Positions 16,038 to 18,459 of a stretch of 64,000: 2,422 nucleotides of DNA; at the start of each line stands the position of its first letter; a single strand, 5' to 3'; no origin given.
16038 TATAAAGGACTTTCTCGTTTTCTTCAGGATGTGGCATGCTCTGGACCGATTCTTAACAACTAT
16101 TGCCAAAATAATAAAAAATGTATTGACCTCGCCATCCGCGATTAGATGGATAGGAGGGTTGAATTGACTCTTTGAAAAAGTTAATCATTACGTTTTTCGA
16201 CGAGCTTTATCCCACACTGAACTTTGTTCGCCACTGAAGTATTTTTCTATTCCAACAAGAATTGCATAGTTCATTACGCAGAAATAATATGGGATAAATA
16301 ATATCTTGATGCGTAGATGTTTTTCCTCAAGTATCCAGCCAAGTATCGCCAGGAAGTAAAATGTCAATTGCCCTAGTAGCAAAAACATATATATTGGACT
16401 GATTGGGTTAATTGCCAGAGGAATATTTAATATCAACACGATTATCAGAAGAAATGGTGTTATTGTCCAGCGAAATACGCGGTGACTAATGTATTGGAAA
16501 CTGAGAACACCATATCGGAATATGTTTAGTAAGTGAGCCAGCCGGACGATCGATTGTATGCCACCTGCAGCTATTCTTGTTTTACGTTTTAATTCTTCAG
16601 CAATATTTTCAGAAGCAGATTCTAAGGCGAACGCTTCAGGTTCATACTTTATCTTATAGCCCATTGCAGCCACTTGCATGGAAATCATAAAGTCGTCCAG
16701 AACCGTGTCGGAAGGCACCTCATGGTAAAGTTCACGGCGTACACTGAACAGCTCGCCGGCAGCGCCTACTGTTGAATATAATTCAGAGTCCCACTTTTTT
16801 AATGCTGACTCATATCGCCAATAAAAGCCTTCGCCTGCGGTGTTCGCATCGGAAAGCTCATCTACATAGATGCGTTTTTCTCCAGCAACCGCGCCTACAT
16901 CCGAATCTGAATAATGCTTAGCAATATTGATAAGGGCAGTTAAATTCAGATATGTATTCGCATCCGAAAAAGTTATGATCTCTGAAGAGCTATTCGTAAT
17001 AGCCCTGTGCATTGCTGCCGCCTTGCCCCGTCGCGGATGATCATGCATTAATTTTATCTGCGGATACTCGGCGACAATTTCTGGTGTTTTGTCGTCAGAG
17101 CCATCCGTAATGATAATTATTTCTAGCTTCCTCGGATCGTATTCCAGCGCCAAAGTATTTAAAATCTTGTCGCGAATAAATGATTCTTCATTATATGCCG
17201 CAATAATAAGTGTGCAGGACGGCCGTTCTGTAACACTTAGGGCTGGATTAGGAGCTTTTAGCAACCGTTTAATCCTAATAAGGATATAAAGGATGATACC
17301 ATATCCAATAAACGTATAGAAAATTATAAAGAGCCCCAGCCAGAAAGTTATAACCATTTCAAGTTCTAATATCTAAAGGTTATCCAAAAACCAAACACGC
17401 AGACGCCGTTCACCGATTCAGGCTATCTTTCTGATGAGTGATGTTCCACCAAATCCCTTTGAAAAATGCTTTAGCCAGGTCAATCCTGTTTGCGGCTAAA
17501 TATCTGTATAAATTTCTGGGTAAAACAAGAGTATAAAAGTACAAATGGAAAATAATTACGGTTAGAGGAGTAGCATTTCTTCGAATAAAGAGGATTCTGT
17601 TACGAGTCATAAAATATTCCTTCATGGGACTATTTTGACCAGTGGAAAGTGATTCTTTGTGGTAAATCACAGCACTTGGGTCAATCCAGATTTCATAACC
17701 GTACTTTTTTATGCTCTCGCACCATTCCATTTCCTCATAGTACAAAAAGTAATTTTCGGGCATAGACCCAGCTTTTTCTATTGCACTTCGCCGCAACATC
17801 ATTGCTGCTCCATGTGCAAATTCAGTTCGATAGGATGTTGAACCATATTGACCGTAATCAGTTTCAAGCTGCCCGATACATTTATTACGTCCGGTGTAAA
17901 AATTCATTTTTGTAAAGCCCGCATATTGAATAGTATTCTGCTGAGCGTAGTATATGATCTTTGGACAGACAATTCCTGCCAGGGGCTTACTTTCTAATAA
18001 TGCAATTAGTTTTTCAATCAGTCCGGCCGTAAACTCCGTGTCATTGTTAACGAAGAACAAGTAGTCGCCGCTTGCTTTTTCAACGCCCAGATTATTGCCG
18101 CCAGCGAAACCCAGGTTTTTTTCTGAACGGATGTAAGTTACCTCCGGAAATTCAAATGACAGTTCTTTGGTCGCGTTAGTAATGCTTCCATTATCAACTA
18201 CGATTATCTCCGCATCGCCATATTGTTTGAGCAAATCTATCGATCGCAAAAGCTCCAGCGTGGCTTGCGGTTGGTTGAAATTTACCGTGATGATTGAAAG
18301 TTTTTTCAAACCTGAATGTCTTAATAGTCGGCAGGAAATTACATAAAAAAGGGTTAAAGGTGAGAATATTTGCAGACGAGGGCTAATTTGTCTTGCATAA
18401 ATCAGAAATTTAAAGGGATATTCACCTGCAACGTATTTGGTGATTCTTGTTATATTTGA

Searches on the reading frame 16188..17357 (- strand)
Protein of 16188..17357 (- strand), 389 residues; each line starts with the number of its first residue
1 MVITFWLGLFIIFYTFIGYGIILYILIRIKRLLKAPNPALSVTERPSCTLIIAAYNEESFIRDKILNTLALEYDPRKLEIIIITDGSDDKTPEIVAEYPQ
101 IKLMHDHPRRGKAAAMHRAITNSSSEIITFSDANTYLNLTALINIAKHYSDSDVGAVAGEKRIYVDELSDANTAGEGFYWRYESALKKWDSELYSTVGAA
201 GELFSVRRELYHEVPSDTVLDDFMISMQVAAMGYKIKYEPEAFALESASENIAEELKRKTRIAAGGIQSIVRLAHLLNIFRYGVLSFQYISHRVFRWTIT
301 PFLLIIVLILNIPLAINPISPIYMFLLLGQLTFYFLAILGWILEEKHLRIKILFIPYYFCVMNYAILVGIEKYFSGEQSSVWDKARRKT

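Call 4: search_protein_families(library=pfam, proteins=[window:16188-17357:-], max_evalue=0.001)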
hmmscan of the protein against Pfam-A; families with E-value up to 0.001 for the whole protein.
window:16188-17357:- (389 aa): 5 families
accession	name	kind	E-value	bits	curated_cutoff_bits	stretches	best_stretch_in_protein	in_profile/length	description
PF00535.33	Glycos_transf_2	-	1e-20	74.8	23.3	1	50-213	2-166/168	Glycosyl transferase family 2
PF13641.12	Glyco_tranf_2_3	-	4.9e-13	50.1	27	1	46-261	1-226/230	Glycosyltransferase like family 2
PF13632.12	Glyco_trans_2_3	-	2.1e-10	41.2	27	1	127-336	1-197/198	Glycosyl transferase family group 2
PF10111.15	Glyco_tranf_2_2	-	1.2e-06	28.7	27.3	1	50-147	2-104/276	Glycosyltransferase like family 2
PF13506.12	Glyco_transf_21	-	6.3e-05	23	21.7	0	111-261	17-171/174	Glycosyl transferase family 21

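Call 20: search_protein_families(library=ncbifam, proteins=[window:16188-17357:-], max_evalue=0.001)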
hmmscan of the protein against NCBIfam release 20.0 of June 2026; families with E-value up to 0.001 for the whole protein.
window:16188-17357:- (389 aa): 19 families
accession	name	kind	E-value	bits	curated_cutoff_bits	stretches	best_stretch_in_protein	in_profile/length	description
TIGR03937.1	PgaC_IcaA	equivalog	3.6e-29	101.9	422.3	1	11-317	12-325/407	poly-beta-1,6-N-acetyl-D-glucosamine synthase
TIGR04242.1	nodulat_NodC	equivalog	4.9e-11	42.2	550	1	38-160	40-167/395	chitooligosaccharide synthase NodC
TIGR03965.1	mycofact_glyco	equivalog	7e-11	41.7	280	1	41-163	69-191/467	mycofactocin biosynthesis glycosyltransferase MftF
TIGR03111.1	glyc2_xrt_Gpos1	hypoth_equivalog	4.4e-09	35.6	363.95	1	4-370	8-404/439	TIGR03111 family XrtG-associated glycosyltransferase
TIGR04283.1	glyco_like_mftF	equivalog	1.1e-08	34.9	182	1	49-152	2-100/221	TIGR04283 family arsenosugar biosynthesis glycosyltransferase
NF041875.1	EPS_EpsD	equivalog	2.8e-08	33.5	370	1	50-138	3-93/325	exopolysaccharide biosynthesis glycosyltransferase EpsD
NF007482.0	PRK10073.1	equivalog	4e-08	32.6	423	1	45-147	5-111/334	glycosyltransferase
NF038302.1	EPS_HpsE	equivalog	6e-08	32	300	1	49-158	4-121/307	hormogonium polysaccharide biosynthesis glycosyltransferase HpsE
NF041865.1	EpsU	equivalog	1.3e-07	31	700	1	33-133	26-125/394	exopolysaccharide biosynthesis GT2 family glycosyltransferase EpsU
TIGR03030.1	CelA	equivalog_domain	6.5e-07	27.7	699.1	0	21-91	105-178/714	UDP-forming cellulose synthase catalytic subunit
NF038299.1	EPS_HpsN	equivalog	1.9e-06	27.1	425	1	47-160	2-118/317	hormogonium polysaccharide biosynthesis glycosyltransferase HpsN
NF053846.1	glyco_with_XrtP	equivalog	4.2e-06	25.7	520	0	217-303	249-335/440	XrtP-associated glycosyltransferase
NF047683.1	TeichurnBiosyTuaG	equivalog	6.3e-06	26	400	1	44-134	4-96/252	teichuronic acid biosynthesis protein TuaG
NF008558.0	PRK11498.1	equivalog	6.3e-06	24.4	992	1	29-272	255-506/872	UDP-forming cellulose synthase catalytic subunit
TIGR04195.1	S_glycosyl_SunS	equivalog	1.2e-05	24.3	350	1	44-137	55-144/421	SunS family peptide S-glycosyltransferase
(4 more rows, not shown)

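Call 49: find_homologous_proteins(query=window:16188-17357:-, max_evalue=1e-30)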
Query window:16188-17357:- (389 aa): 7985 proteins with E <= 1e-30 among 8000 candidates; the best 120 are listed.
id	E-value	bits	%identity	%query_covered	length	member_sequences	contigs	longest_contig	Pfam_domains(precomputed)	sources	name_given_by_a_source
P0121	1.3e-242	823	94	100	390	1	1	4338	PF13632.13,PF10111.15,PF13506.14,PF13641.13,PF00535.33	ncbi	-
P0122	4.1e-234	795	100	92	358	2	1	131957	PF13632.13,PF10111.15,PF13641.13,PF00535.33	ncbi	-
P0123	7.4e-187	639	73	100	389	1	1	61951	PF13632.13,PF13506.14,PF13641.13,PF00535.33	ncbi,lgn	-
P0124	6.1e-171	587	66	100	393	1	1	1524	PF13632.13,PF10111.15,PF13506.14,PF13641.13,PF00535.33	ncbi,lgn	-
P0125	1.0e-170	586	66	100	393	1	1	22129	PF13632.13,PF10111.15,PF13506.14,PF13641.13,PF00535.33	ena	-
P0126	4.0e-170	584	65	100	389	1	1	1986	PF13632.13,PF13506.14,PF13641.13,PF00535.33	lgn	-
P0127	1.2e-169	583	66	100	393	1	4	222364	PF13632.13,PF10111.15,PF13506.14,PF13641.13,PF00535.33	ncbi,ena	-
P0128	1.3e-169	583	67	100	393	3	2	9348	PF13632.13,PF10111.15,PF13506.14,PF13641.13,PF00535.33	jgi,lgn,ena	-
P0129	1.4e-169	582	66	100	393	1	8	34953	PF13632.13,PF10111.15,PF13641.13,PF00535.33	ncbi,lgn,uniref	ncbi:MAG TPA: glycosyltransferase family 2 protein [Daejeonella sp.]|uniref:glycosyltransferase fami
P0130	1.7e-169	582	66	100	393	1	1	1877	PF13632.13,PF10111.15,PF13641.13,PF00535.33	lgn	-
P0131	2.7e-169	581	66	100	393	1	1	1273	PF13632.13,PF10111.15,PF13506.14,PF13641.13,PF00535.33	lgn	-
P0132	3.8e-169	581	65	100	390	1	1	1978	PF13632.13,PF13506.14,PF13641.13,PF00535.33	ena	-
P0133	5.4e-169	581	64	100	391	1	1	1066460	PF13632.13,PF10111.15,PF13506.14,PF13641.13,PF00535.33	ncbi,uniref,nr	ncbi:glycosyltransferase family 2 protein [Pedobacter sp. SYSU D00535]|uniref:glycosyltransferase fa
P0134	1.2e-168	579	65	100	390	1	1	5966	PF13632.13,PF10111.15,PF13506.14,PF13641.13,PF00535.33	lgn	-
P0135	1.6e-168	579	63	100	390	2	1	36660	PF13632.13,PF13506.14,PF13641.13,PF00535.33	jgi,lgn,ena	-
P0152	2.0e-166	572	65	100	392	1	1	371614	PF13632.13,PF13641.13,PF00535.33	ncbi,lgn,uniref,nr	ncbi:glycosyltransferase family 2 protein [Daejeonella lutea]|uniref:Glycosyltransferase, catalytic 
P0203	9.4e-164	563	62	100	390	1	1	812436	PF13632.13,PF13506.14,PF13641.13,PF00535.33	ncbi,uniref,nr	ncbi:glycosyltransferase family 2 protein [Desertivirga xinjiangensis]|uniref:glycosyltransferase fa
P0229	3.5e-163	561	65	100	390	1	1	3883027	PF13632.13,PF10111.15,PF13506.14,PF13641.13,PF00535.33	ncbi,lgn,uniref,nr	ncbi:glycosyltransferase family 2 protein [Mucilaginibacter sp. HC2]|uniref:glycosyltransferase fami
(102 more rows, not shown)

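Call 51: find_encoding_contigs(protein=P0152, flank=10000, max_places=1)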
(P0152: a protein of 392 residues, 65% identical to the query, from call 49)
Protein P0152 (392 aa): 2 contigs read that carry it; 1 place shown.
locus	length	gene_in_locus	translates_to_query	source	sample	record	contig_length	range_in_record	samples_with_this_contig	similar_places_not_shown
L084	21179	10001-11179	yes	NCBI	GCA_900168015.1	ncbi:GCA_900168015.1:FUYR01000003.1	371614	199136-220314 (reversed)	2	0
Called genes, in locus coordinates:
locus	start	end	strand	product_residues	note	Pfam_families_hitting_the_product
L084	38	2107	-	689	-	PF13432:TPR_16 (faint), PF14559:TPR_19 (faint), PF07676:PD40 (faint), PF13620:CarboxypepD_reg (weak), PF00691:OmpA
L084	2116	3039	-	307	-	PF11751:PorP_SprF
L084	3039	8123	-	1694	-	PF17892:Cadherin_5, PF17963:Big_9, PF17803:Cadherin_4, PF17803:Cadherin_4, PF17963:Big_9, PF17963:Big_9, PF19076:CshA_repeat, PF17803:Cadherin_4, +12 more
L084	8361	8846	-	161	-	-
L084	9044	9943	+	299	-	PF00535:Glycos_transf_2, PF13641:Glyco_tranf_2_3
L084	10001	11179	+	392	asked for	PF00535:Glycos_transf_2, PF13641:Glyco_tranf_2_3, PF13632:Glyco_trans_2_3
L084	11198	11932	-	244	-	-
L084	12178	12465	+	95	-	-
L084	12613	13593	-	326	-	PF01925:TauE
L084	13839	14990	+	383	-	PF00817:IMS, PF21999:IMS_HHH_1 (weak), PF11799:IMS_C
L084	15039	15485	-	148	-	PF00034:Cytochrom_C, PF13442:Cytochrome_CBB3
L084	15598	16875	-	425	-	PF01979:Amidohydro_1 (faint), PF07969:Amidohydro_3 (faint)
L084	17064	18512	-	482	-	PF14322:SusD-like_3, PF12771:SusD-like_2 (weak), PF07980:SusD_RagB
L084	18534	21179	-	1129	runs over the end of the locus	PF13620:CarboxypepD_reg, PF13715:CarbopepD_reg_2, PF07715:Plug, PF00593:TonB_dep_Rec_b-barrel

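Call 52: find_encoding_contigs(protein=P0229, flank=10000, max_places=1)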
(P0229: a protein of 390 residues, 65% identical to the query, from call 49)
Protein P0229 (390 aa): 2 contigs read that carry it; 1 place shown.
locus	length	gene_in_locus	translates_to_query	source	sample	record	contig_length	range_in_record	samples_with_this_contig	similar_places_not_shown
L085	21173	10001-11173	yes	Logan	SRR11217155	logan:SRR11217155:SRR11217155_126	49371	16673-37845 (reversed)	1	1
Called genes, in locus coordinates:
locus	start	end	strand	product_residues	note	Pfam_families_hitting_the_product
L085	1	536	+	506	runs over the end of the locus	PF04932:Wzy_C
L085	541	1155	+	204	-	PF00132:Hexapep, PF14602:Hexapep_2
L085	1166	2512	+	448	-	PF01943:Polysacc_synt, PF13440:Polysacc_synt_3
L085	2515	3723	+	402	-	PF00534:Glycos_transf_1, PF13692:Glyco_trans_1_4, PF13524:Glyco_trans_1_2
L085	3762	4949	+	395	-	PF13641:Glyco_tranf_2_3, PF00535:Glycos_transf_2, PF13632:Glyco_trans_2_3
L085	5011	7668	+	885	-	PF00501:AMP-binding, PF13193:AMP-binding_C, PF00550:PP-binding, PF00975:Thioesterase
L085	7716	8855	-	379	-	PF01757:Acyl_transf_3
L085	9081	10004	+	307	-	PF00535:Glycos_transf_2, PF13641:Glyco_tranf_2_3, PF13632:Glyco_trans_2_3 (weak)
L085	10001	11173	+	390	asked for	PF13506:Glyco_transf_21 (weak), PF10111:Glyco_tranf_2_2 (weak), PF13641:Glyco_tranf_2_3, PF00535:Glycos_transf_2, PF13632:Glyco_trans_2_3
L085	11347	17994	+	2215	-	PF00501:AMP-binding, PF13193:AMP-binding_C, PF00550:PP-binding, PF00109:ketoacyl-synt, PF02801:Ketoacyl-synt_C, PF16197:KAsynt_C_assoc, PF22336:RhiE-like_linker, PF22621:CurL-like_PKS_C, +3 more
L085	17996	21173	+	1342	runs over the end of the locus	PF00668:Condensation, PF00501:AMP-binding, PF13193:AMP-binding_C (weak), PF00550:PP-binding, PF00975:Thioesterase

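Call 53: find_encoding_contigs(protein=P0133, flank=10000, max_places=1)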
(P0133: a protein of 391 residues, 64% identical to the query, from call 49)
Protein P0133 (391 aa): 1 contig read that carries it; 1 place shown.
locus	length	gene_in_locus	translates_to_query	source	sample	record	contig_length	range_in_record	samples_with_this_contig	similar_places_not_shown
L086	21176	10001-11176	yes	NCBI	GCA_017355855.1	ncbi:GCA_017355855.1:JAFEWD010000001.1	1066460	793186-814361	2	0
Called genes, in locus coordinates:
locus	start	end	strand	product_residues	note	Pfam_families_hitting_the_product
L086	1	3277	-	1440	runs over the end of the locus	PF07494:Reg_prop (faint), PF08450:SGL (faint), PF23748:Beta-prop_LRRK2 (faint), PF07495:Y_Y_Y, PF00512:HisKA, PF02518:HATPase_c, PF00072:Response_reg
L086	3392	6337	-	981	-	PF19815:DUF6298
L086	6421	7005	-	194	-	PF02518:HATPase_c (weak)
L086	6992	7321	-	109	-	PF01740:STAS, PF13466:STAS_2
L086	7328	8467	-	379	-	PF00072:Response_reg, PF07228:SpoIIE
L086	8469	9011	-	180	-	-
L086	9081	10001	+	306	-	PF00535:Glycos_transf_2, PF13641:Glyco_tranf_2_3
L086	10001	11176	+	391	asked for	PF13506:Glyco_transf_21, PF13641:Glyco_tranf_2_3, PF00535:Glycos_transf_2, PF10111:Glyco_tranf_2_2 (weak), PF13632:Glyco_trans_2_3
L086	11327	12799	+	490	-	PF00072:Response_reg, PF00512:HisKA, PF02518:HATPase_c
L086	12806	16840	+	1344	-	PF13185:GAF_2, PF13492:GAF_3 (weak), PF00512:HisKA, PF02518:HATPase_c, PF00072:Response_reg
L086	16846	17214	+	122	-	PF00072:Response_reg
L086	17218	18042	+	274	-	PF03705:CheR_N, PF01739:CheR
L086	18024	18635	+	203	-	PF01339:CheB_methylest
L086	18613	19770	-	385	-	PF00278:Orn_DAP_Arg_deC, PF02784:Orn_Arg_deC_N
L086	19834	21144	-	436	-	PF00696:AA_kinase, PF13840:ACT_7 (faint), PF22468:ACT_9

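Call 54: find_encoding_contigs(protein=P0203, flank=10000, max_places=1)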
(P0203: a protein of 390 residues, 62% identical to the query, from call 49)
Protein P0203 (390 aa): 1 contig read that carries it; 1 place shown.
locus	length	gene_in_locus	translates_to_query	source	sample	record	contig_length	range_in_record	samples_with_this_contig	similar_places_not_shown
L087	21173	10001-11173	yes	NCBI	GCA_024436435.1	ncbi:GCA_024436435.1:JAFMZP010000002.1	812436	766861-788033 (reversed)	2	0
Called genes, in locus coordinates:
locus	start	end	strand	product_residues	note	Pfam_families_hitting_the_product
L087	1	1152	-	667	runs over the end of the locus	PF07697:7TMR-HDED, PF07698:7TM-7TMR_HD, PF01966:HD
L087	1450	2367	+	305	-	-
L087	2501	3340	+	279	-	PF01842:ACT (faint), PF00551:Formyl_trans_N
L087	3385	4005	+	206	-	-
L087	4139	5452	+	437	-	PF00909:Ammonium_transp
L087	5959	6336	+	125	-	-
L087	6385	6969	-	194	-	-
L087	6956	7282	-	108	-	PF13466:STAS_2, PF01740:STAS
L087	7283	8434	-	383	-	PF00072:Response_reg, PF07228:SpoIIE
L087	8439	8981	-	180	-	-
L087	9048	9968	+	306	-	PF00535:Glycos_transf_2, PF13641:Glyco_tranf_2_3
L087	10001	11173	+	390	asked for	PF13641:Glyco_tranf_2_3, PF00535:Glycos_transf_2, PF13506:Glyco_transf_21 (faint), PF13632:Glyco_trans_2_3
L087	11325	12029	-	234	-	PF18306:LDcluster4, PF03641:Lysine_decarbox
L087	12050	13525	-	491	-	PF00474:SSF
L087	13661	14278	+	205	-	PF21176:RecR_HhH, PF02132:RecR_ZnF (weak), PF01751:Toprim (weak), PF13662:Toprim_4, PF21175:RecR_C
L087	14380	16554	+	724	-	PF26549:Tricorn_N (faint), PF00930:DPPIV_N, PF07676:PD40 (faint), PF02129:Peptidase_S15, PF20434:BD-FAE (weak), PF00561:Abhydrolase_1, PF01738:DLH (weak), PF00326:Peptidase_S9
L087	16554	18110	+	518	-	PF07690:MFS_1, PF00854:PTR2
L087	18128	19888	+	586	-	PF07690:MFS_1, PF00854:PTR2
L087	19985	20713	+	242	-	PF00535:Glycos_transf_2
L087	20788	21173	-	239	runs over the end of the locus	PF11750:DUF3307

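Call 55: find_encoding_contigs(protein=P0122, flank=10000, max_places=1)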
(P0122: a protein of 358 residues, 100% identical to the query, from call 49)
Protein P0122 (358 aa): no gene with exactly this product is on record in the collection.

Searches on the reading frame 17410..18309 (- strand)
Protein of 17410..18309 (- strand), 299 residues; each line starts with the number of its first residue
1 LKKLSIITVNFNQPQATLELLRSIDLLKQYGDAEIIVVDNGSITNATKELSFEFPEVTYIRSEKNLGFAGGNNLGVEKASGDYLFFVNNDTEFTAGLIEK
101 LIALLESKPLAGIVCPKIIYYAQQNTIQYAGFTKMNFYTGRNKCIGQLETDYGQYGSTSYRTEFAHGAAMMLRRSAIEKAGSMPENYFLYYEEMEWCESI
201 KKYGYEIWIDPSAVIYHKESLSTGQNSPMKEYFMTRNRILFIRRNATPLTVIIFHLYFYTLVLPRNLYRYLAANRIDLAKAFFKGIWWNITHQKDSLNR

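Call 4: search_protein_families(library=pfam, proteins=[window:17410-18309:-], max_evalue=0.001)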
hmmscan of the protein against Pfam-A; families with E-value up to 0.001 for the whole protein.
window:17410-18309:- (299 aa): 3 families
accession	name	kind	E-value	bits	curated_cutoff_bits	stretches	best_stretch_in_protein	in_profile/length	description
PF00535.33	Glycos_transf_2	-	1.5e-25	90.5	23.3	1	5-179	1-166/168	Glycosyl transferase family 2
PF10111.15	Glyco_tranf_2_2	-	4e-09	36.8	27.3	1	31-257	28-250/276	Glycosyltransferase like family 2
PF13506.12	Glyco_transf_21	-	0.00092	19.2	21.7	0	75-183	25-120/174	Glycosyl transferase family 21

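Call 20: search_protein_families(library=ncbifam, proteins=[window:17410-18309:-], max_evalue=0.001)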
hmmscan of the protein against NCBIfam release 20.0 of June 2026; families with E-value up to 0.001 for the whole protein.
window:17410-18309:- (299 aa): 18 families
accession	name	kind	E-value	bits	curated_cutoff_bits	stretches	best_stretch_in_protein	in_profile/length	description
TIGR01556.1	rhamnosyltran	subfamily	9.9e-24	84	200.55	1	26-259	16-253/281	rhamnosyltransferase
TIGR03965.1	mycofact_glyco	equivalog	5e-14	52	280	1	12-218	84-281/467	mycofactocin biosynthesis glycosyltransferase MftF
NF007482.0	PRK10073.1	equivalog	4.7e-11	42.3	423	1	2-123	6-128/334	glycosyltransferase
NF041875.1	EPS_EpsD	equivalog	9.2e-10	38.4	370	1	30-270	28-259/325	exopolysaccharide biosynthesis glycosyltransferase EpsD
NF038299.1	EPS_HpsN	equivalog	1.6e-09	37.2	425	1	4-223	3-226/317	hormogonium polysaccharide biosynthesis glycosyltransferase HpsN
TIGR04283.1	glyco_like_mftF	equivalog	9.9e-09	35.1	182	1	4-112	1-105/221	TIGR04283 family arsenosugar biosynthesis glycosyltransferase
NF050050.1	ProtGlycPglI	equivalog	1.4e-07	31.2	500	1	1-103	1-106/306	GalNAc(5)-diNAcBac-PP-undecaprenol beta-1,3-glucosyltransferase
TIGR03937.1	PgaC_IcaA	equivalog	2.9e-07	29.8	422.3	1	2-115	45-160/407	poly-beta-1,6-N-acetyl-D-glucosamine synthase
NF038302.1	EPS_HpsE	equivalog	4.9e-07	29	300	1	32-218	33-223/307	hormogonium polysaccharide biosynthesis glycosyltransferase HpsE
NF047683.1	TeichurnBiosyTuaG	equivalog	1.8e-06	27.8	400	1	3-109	7-115/252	teichuronic acid biosynthesis protein TuaG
NF050113.1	gal_furan_GlfT1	equivalog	5.4e-06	25.9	330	1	32-118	28-117/290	galactofuranosyltransferase GlfT1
NF041394.1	GtaseAglG_Halo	equivalog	0.00016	21.1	440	1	27-108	27-110/304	glucosyl-dolichyl phosphate glucuronosyltransferase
NF007453.0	PRK10018.1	equivalog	0.00018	21.3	382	1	4-98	8-104/280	colanic acid biosynthesis glycosyltransferase WcaA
TIGR04440.1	glyco_TIGR04440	domain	0.00024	20.9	70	1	20-116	18-117/215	TIGR00180 family glycosyltransferase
TIGR04009.1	wcaE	equivalog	0.00025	20.4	369.2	1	4-99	3-101/248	colanic acid biosynthesis glycosyltransferase WcaE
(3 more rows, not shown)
